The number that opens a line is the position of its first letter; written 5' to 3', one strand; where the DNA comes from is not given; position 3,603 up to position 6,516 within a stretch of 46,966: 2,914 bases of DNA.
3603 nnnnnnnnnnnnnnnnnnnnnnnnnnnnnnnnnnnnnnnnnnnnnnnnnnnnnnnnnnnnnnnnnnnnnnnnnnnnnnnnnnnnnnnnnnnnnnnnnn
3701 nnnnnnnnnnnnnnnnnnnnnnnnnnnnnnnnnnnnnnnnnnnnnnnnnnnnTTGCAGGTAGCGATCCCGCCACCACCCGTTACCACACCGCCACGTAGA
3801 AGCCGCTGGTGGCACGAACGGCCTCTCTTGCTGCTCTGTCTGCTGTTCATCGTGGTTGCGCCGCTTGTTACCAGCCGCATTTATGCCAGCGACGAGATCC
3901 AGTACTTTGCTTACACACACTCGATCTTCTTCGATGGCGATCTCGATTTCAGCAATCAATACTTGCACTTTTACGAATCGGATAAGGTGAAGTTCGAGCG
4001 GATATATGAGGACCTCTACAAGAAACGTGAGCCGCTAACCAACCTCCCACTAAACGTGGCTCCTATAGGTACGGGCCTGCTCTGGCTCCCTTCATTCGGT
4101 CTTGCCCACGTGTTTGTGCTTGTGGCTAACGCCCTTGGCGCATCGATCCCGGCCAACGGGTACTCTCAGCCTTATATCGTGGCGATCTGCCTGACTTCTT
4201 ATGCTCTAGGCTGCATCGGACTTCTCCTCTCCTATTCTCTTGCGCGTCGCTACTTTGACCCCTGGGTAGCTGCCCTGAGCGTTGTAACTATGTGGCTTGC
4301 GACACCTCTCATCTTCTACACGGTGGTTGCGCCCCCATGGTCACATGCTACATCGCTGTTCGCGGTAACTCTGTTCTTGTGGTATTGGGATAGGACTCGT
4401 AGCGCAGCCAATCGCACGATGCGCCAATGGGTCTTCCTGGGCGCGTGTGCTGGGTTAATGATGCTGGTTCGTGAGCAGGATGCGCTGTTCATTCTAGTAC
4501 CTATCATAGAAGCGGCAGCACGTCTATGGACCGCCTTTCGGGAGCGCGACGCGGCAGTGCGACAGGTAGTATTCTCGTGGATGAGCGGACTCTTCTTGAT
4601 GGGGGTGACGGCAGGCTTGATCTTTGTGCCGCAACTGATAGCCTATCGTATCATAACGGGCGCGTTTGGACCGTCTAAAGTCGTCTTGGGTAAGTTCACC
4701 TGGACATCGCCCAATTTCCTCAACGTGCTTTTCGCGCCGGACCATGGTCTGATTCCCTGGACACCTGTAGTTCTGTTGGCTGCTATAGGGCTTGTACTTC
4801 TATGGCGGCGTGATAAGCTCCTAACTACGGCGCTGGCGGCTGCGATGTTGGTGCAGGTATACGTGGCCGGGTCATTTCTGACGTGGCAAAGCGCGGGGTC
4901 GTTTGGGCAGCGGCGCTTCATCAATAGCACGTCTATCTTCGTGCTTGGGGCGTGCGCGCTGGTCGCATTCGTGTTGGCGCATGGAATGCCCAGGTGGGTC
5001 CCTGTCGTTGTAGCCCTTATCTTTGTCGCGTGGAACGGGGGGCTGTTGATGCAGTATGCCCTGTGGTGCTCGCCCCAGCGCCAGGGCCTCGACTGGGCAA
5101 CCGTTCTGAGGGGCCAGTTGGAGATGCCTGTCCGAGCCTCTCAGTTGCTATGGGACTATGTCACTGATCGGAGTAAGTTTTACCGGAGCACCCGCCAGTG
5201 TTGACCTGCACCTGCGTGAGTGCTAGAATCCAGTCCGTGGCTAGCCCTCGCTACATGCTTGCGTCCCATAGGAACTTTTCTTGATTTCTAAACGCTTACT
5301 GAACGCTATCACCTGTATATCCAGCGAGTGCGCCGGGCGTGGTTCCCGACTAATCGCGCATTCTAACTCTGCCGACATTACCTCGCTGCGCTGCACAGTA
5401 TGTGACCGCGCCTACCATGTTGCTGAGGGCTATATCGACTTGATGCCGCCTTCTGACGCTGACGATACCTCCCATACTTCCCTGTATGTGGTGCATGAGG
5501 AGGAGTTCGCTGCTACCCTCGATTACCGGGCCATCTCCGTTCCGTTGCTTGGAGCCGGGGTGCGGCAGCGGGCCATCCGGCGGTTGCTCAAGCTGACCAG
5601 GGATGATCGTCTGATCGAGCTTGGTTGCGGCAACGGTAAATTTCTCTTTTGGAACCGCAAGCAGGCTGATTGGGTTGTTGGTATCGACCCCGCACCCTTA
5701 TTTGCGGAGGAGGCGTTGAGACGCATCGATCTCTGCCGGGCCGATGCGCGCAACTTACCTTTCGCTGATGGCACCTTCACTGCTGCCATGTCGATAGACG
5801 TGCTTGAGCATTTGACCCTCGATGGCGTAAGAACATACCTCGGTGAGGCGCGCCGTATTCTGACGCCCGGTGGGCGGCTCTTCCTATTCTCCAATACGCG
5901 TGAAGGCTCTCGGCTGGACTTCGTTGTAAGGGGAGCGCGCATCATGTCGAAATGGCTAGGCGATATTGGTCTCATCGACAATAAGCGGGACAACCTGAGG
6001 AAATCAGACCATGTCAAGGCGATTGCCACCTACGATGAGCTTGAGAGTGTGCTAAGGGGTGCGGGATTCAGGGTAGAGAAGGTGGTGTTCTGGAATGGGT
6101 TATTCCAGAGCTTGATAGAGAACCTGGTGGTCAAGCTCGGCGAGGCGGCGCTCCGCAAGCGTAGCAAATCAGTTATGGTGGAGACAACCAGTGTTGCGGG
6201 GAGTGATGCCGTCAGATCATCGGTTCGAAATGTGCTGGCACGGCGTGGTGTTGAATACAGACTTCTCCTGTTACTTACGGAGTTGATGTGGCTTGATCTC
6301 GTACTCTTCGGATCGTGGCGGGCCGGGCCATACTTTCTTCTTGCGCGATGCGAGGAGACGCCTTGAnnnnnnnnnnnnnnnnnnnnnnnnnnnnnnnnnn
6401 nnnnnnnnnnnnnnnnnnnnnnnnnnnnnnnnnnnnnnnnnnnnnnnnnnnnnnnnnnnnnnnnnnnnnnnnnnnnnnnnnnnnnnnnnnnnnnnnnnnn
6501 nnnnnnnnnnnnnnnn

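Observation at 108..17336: Thirteen-gene glycan-assembly locus with 7 GT4, 2 GT-C-like proteins, 2 methyltransferases and a flippase, but no primer, polymerase or chain-length genes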

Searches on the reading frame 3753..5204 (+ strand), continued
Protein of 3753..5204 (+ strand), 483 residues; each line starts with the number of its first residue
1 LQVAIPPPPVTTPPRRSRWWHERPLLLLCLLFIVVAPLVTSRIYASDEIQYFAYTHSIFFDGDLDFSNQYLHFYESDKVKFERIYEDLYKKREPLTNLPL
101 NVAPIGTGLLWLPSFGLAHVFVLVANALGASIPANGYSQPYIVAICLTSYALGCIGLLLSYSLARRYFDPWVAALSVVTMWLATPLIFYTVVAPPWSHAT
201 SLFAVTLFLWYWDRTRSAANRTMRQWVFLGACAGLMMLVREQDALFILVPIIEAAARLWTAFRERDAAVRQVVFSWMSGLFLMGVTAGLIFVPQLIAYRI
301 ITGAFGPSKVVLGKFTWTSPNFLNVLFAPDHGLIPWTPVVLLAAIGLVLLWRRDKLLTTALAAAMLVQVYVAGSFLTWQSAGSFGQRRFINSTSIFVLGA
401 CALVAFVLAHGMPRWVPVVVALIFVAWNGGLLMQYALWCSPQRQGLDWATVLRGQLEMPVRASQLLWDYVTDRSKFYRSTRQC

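Call 60: search_protein_families(library=pfam, proteins=[L048:2-742:+, L048:851-2278:+, L048:1711-2436:+, L048:11281-12105:+, L048:14323-15564:+, L048:16068-17306:-, L048:17364-19352:-, L048:20074-21360:-, L048:2433-3314:+, L048:3311-5014:+], max_evalue=0.001)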
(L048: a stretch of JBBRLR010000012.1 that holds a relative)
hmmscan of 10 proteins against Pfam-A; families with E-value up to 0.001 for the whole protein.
L048:2-742:+ (246 aa): 0 families

L048:851-2278:+ (475 aa): 14 families
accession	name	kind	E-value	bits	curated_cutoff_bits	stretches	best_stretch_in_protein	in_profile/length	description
PF07992.20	Pyr_redox_2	-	9.9e-70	235.7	26.1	1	10-334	1-291/291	Pyridine nucleotide-disulphide oxidoreductase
PF02852.28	Pyr_redox_dim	-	8.7e-35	119.7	25.3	1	353-462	1-110/110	Pyridine nucleotide-disulphide oxidoreductase, dimerisation domain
PF13738.12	Pyr_redox_3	-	3.6e-17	63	30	1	139-318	120-305/305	Pyridine nucleotide-disulphide oxidoreductase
PF00070.33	Pyr_redox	-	1.7e-16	61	22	1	183-255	1-72/82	Pyridine nucleotide-disulphide oxidoreductase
PF03486.20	HI0933_like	-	8.2e-09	35.7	50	1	11-42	2-33/244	HI0933-like protein Rossmann domain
PF00890.30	FAD_binding_2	-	6.9e-08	32.5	20.4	1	11-47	1-37/414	FAD binding domain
PF12831.13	FAD_oxidored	-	1.1e-07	31.9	27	1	11-152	1-145/416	FAD dependent oxidoreductase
PF01134.28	GIDA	-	1.1e-07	31.7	22.1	1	11-153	1-150/391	Glucose inhibited division protein A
PF13450.12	NAD_binding_8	-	1.6e-07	32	21.9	1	14-49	1-37/68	NAD(P)-binding Rossmann-like domain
PF13434.12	Lys_Orn_oxgnase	-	3.8e-06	26.7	21.3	0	128-196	132-203/339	L-lysine 6-monooxygenase/L-ornithine 5-monooxygenase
PF02737.24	3HCDH_N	-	1.5e-05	25.4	22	0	184-222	2-40/180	3-hydroxyacyl-CoA dehydrogenase, NAD binding domain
PF01266.30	DAO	-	8.6e-05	22.7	27.9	1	11-52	1-45/353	FAD dependent oxidoreductase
PF01494.25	FAD_binding_3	-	0.00018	21.3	22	0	11-40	3-32/349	FAD binding domain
PF01262.27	AlaDh_PNT_C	-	0.00066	19.6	23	0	179-227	23-74/214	Alanine dehydrogenase/PNT, C-terminal domain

L048:1711-2436:+ (241 aa): 0 families

L048:11281-12105:+ (274 aa): 7 families
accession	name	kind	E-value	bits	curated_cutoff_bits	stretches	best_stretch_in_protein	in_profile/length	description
PF08241.18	Methyltransf_11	-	9.1e-19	68.3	21.2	1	88-181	1-94/95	Methyltransferase domain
PF13649.12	Methyltransf_25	-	7.6e-17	62.2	27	1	87-178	1-97/97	Methyltransferase domain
PF13489.12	Methyltransf_23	-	1e-15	58.3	27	1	80-230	19-161/164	Methyltransferase domain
PF13847.12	Methyltransf_31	-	2.3e-12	47.3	27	1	85-186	5-113/145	Methyltransferase domain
PF08242.18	Methyltransf_12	-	1.7e-11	45.1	30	1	88-180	1-98/98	Methyltransferase domain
PF01209.24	Ubie_methyltran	-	8e-06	25.8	20.1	1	85-208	49-175/233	ubiE/COQ5 methyltransferase family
PF07021.18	MetW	-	0.00095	19.3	21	0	84-175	14-103/193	Methionine biosynthesis protein MetW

L048:14323-15564:+ (413 aa): 6 families
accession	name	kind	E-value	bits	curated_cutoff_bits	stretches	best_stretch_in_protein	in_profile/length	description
PF00534.26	Glycos_transf_1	-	1.8e-28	99.7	26.4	1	232-382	14-171/172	Glycosyl transferases group 1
PF13692.12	Glyco_trans_1_4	-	2.9e-24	86.4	27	1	236-369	4-142/142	Glycosyl transferases group 1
PF13439.12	Glyco_transf_4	-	8.2e-22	78.5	28.5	1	20-219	3-169/170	Glycosyltransferase Family 4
PF13579.12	Glyco_trans_4_4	-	1.4e-15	58.4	29.7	1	20-214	2-157/158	Glycosyl transferase 4-like domain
PF13524.12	Glyco_trans_1_2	-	7.4e-08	32.9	25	1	264-386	16-131/144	Glycosyl transferase-like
PF13477.12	Glyco_trans_4_2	-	0.00084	20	23.4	0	25-122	13-106/139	Glycosyl transferase 4-like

L048:16068-17306:- (412 aa): 5 families
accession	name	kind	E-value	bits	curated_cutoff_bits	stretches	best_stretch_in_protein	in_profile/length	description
PF05958.17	tRNA_U5-meth_tr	-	1.2e-17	64.4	23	1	266-407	202-356/357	tRNA (Uracil-5-)-methyltransferase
PF03602.21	Cons_hypoth95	-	3.9e-06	27.1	24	1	265-369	41-155/182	Conserved hypothetical protein 95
PF02475.24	TRM5-TYW2_MTfase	-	7.5e-06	26.4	28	1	265-337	36-109/164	TRM5/TYW2 methyltransferase domain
PF01938.26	TRAM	-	2e-05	24.8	21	1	15-69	4-61/61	TRAM domain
PF05175.20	MTS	-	4.1e-05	23.7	23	1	251-341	17-107/170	Methyltransferase small domain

L048:17364-19352:- (662 aa): 7 families
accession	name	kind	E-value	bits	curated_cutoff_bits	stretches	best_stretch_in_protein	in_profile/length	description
PF01434.24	Peptidase_M41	-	2.8e-70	236.5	29.9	1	413-600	2-190/191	Peptidase family M41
PF00004.35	AAA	-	2.1e-46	158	21.2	1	199-330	1-129/131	ATPase family associated with various cellular activities (AAA)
PF17862.7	AAA_lid_3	-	2.5e-15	56.1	27.2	1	355-395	2-42/45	AAA+ lid domain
PF06480.20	FtsH_ext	-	1.4e-06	28.9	25.5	1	11-98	2-102/103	FtsH Extracellular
PF07728.20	AAA_5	-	5.1e-06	27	22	1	198-320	1-137/139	AAA domain (dynein-related subfamily)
PF06068.19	TIP49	-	5.5e-05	22.9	23.8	1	197-233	51-89/347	TIP49 P-loop domain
PF13191.12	AAA_16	-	8.6e-05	23.5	32.6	0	194-219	22-47/167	AAA ATPase domain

L048:20074-21360:- (428 aa): 2 families
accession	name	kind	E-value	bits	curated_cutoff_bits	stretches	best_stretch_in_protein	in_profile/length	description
PF01171.26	ATP_bind_3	-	9.5e-24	84.6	27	1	21-143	77-181/182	PP-loop family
PF11734.13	TilS_C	-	2.7e-14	52.7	22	1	340-407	2-69/74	TilS substrate C-terminal domain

L048:2433-3314:+ (293 aa): 9 families
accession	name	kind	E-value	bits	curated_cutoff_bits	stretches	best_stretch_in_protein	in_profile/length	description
PF13489.12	Methyltransf_23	-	4.3e-17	62.8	27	1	63-184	20-124/164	Methyltransferase domain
PF08241.18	Methyltransf_11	-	1.5e-16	61.3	21.2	1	70-164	1-94/95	Methyltransferase domain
PF13649.12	Methyltransf_25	-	8.7e-14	52.4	27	1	69-161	1-97/97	Methyltransferase domain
PF08242.18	Methyltransf_12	-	3.3e-11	44.2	30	1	70-162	1-97/98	Methyltransferase domain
PF13847.12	Methyltransf_31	-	1.5e-09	38.1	27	1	66-175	4-119/145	Methyltransferase domain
PF08003.17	Methyltransf_9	-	9.3e-08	31.8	23.8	1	15-163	65-215/315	Protein of unknown function (DUF1698)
PF02353.26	CMAS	-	1.5e-06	28.2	27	1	45-223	42-228/273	Mycolic acid cyclopropane synthetase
PF01209.24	Ubie_methyltran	-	5.6e-06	26.3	20.1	1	43-197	26-184/233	ubiE/COQ5 methyltransferase family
PF07021.18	MetW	-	1.5e-05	25.2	21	1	65-157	13-102/193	Methionine biosynthesis protein MetW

L048:3311-5014:+ (567 aa): 0 families

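Call 69: search_protein_families(library=ncbifam, proteins=[L085:7793-9931:+, L083:3336-5612:+, L005:4626-6296:+, L083:319-1866:+, L085:15249-17306:+, L085:19414-21438:+], max_evalue=0.01)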
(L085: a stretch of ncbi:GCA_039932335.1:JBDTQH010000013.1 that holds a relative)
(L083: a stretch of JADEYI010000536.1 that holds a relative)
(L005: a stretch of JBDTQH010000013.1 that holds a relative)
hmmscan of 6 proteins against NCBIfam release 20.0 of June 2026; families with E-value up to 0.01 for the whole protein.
L085:7793-9931:+ (712 aa): 2 families
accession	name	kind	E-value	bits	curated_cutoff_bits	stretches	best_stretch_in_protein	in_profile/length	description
TIGR02917.1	PEP_TPR_lipo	equivalog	0.00072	17.5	312.2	1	468-556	56-150/899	XrtA/PEP-CTERM system TPR-repeat protein PrsT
NF052415.1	T3SS_chap_SctY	equivalog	0.0017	18.9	70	1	475-555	13-101/106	type III secretion apparatus assembly chaperone SctY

L083:3336-5612:+ (758 aa): 0 families

L005:4626-6296:+ (556 aa): 0 families

L083:319-1866:+ (515 aa): 0 families

L085:15249-17306:+ (685 aa): 1 family
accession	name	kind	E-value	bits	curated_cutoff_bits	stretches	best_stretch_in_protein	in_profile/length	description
NF009784.2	PRK13279.1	equivalog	0.00024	19.8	567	1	342-481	66-203/539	lipid IV(A) 4-amino-4-deoxy-L-arabinosyltransferase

L085:19414-21438:+ (674 aa): 0 families

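Call 82: search_protein_families(library=pfam, proteins=[L085:7793-9931:+, L085:11515-11700:+], max_evalue=10)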
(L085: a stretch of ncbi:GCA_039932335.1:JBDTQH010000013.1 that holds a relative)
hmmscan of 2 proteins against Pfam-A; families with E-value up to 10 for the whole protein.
L085:7793-9931:+ (712 aa): 13 families
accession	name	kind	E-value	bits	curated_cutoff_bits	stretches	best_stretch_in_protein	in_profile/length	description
PF13231.12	PMT_2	-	1.1e-05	26.2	26.1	1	78-242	2-157/160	Dolichyl-phosphate-mannose-protein mannosyltransferase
PF07719.23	TPR_2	-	0.00066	20.1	27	1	472-494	5-27/34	Tetratricopeptide repeat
PF14559.12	TPR_19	-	0.0011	19.7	25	2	478-527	1-53/68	Tetratricopeptide repeat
PF12895.13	ANAPC3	-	0.056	14.2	27.2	1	463-523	18-80/82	Anaphase-promoting complex, cyclosome, subunit 3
PF00515.34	TPR_1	-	0.08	13.2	27.8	1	500-520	2-22/34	Tetratricopeptide repeat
PF13181.12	TPR_8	-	0.11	13.2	25.7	1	472-494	5-27/34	Tetratricopeptide repeat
PF21739.2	DUF6866_N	-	0.14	12.3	27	1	465-544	61-138/153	Family of unknown function (DUF6866) N-terminal domain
PF13428.12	TPR_14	-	0.15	13.2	23.5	1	501-523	3-25/44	Tetratricopeptide repeat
PF13414.12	TPR_11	-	0.86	9.8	26.8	1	478-494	4-20/42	TPR repeat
PF09976.15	TPR_21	-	1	9.5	25.5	1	467-555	75-170/193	Tetratricopeptide repeat-like domain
PF13174.12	TPR_6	-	1.6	10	26.3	1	472-493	4-25/33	Tetratricopeptide repeat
PF07721.20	TPR_4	-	3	9.1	27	1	501-523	3-25/26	Tetratricopeptide repeat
PF13424.12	TPR_12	-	6.2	7.5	30.1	0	497-523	43-69/77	Tetratricopeptide repeat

L085:11515-11700:+ (61 aa): 5 families
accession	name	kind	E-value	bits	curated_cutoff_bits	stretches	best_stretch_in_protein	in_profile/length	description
PF03966.22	Trm112p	-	9.4e-14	51.5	22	1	11-46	3-40/40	Trm112p-like protein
PF23475.1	zf-Tbcl_FmdE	-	0.0011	18.9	23.2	1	33-46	9-22/35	FmdE treble clef zinc finger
PF05191.20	ADK_lid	-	0.037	14.4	26.6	1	31-41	1-11/36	Adenylate kinase, active site lid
PF23546.1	Zn_ribbon_TOP3B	-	0.11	12.6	27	1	25-42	19-36/40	DNA topoisomerase 3-beta zinc ribbon domain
PF22995.2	C2CH-3rd_BIRD-IDD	-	0.14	12.3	27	1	33-44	3-14/25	BIRD-IDD transcription factor, third C2HC zinc finger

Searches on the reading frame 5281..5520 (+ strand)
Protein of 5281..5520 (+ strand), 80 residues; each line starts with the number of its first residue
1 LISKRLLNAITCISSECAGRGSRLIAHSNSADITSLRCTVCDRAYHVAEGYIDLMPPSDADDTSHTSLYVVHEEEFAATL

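Call 82: search_protein_families(library=pfam, proteins=[window:5281-5520:+], max_evalue=10)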
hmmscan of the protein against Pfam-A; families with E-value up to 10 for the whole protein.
window:5281-5520:+ (80 aa): 2 families
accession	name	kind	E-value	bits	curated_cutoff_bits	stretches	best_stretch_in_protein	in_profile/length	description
PF18445.7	Zn_ribbon_PRDM4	-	0.1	12.9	25.8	1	29-46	4-21/38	PR zinc knuckle motif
PF23004.2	PHDvar_NSD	-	0.17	12.3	27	1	33-47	11-25/47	Histone-lysine N-methyltransferase NSD-like, variant PHD zinc finger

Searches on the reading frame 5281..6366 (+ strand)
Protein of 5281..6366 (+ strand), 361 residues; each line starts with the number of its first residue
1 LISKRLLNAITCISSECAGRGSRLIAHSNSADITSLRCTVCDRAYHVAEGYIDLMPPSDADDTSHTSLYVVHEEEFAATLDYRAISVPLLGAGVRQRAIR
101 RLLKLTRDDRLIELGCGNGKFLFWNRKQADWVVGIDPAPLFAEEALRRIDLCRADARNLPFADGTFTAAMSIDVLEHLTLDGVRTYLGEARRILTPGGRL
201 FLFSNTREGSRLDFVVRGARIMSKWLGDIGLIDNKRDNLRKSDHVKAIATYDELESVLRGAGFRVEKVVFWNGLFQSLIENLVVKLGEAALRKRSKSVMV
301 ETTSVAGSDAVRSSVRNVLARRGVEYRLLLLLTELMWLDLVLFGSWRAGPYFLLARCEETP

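Call 4: search_protein_families(library=pfam, proteins=[window:5281-6366:+], max_evalue=0.01)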
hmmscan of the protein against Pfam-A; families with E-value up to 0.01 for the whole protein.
window:5281-6366:+ (361 aa): 8 families
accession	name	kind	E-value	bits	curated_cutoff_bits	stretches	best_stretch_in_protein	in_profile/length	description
PF08241.18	Methyltransf_11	-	3.2e-16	60.2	21.2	1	113-202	2-95/95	Methyltransferase domain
PF13649.12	Methyltransf_25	-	1.9e-14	54.5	27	1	112-198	2-97/97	Methyltransferase domain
PF13489.12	Methyltransf_23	-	8.4e-11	42.3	27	1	97-267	11-163/164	Methyltransferase domain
PF08242.18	Methyltransf_12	-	6.2e-09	36.9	30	1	112-200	1-98/98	Methyltransferase domain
PF13847.12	Methyltransf_31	-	2e-05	24.8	27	1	107-201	3-108/145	Methyltransferase domain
PF08003.17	Methyltransf_9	-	0.0003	20.3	23.8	1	107-174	115-185/315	Protein of unknown function (DUF1698)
PF01209.24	Ubie_methyltran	-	0.0018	18.1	20.1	1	143-264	94-214/233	ubiE/COQ5 methyltransferase family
PF05148.21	Methyltransf_8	-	0.0026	18.1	27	1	98-202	63-156/219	Hypothetical methyltransferase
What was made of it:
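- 5281..6366 (+): g6: SAM methyltransferase with an N-terminal Cys4 motif (361 aa). Methyltransf_11, E 3e-16 (call 4).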

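Call 9: search_protein_families(library=ncbifam, proteins=[window:5281-6366:+], max_evalue=0.001)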
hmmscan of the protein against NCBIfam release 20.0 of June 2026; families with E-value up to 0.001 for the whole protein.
window:5281-6366:+ (361 aa): 11 families
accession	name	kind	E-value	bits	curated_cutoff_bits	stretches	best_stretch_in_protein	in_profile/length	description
NF045667.1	MTase_DVU1556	equivalog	7.7e-14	51.7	155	1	100-290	15-187/213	DVU_1556 family methyltransferase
NF043040.1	corrin_prot_MT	hypoth_equivalog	9.8e-09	34.9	180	1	92-207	24-152/216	corrinoid protein-associated methyltransferase CpaM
NF047649.1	MTase_UXPK_star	exception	5.4e-07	28.9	460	1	107-202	77-181/283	methyltransferase/UXPK-star double selenoprotein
TIGR01934.1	MenG_MenH_UbiE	subfamily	7.1e-07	28.8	158.35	1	95-210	28-149/223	ubiquinone/menaquinone biosynthesis methyltransferase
NF045825.1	FAmtase_mtf2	equivalog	9.1e-07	28.3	400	1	145-209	103-164/248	fatty-acid O-methyltransferase Mtf2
NF045823.1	PthPhpthDimycoMt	equivalog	1.3e-05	24.6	300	1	146-211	112-174/256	phthiotriol/phenolphthiotriol dimycocerosates methyltransferase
NF008686.0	PRK11705.1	equivalog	0.00016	20.9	400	1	99-204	159-267/383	cyclopropane fatty acyl phospholipid synthase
NF001244.0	PRK00216.1-5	equivalog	0.00032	20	216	1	95-210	37-161/236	bifunctional demethylmenaquinone methyltransferase/2-methoxy-6-polyprenyl-1,4-benzoquinol methylase UbiE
NF001241.0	PRK00216.1-2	equivalog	0.00057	19.6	327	1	96-202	40-147/231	demethylmenaquinone methyltransferase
NF041255.1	mycofact_MftM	equivalog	0.00063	19.2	200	0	142-193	181-232/289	mycofactocin oligosaccharide methyltransferase MftM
TIGR00452.1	TIGR00452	equivalog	0.00074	18.4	275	0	107-202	117-219/316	tRNA 5-methoxyuridine(34)/uridine 5-oxyacetic acid(34) synthase CmoB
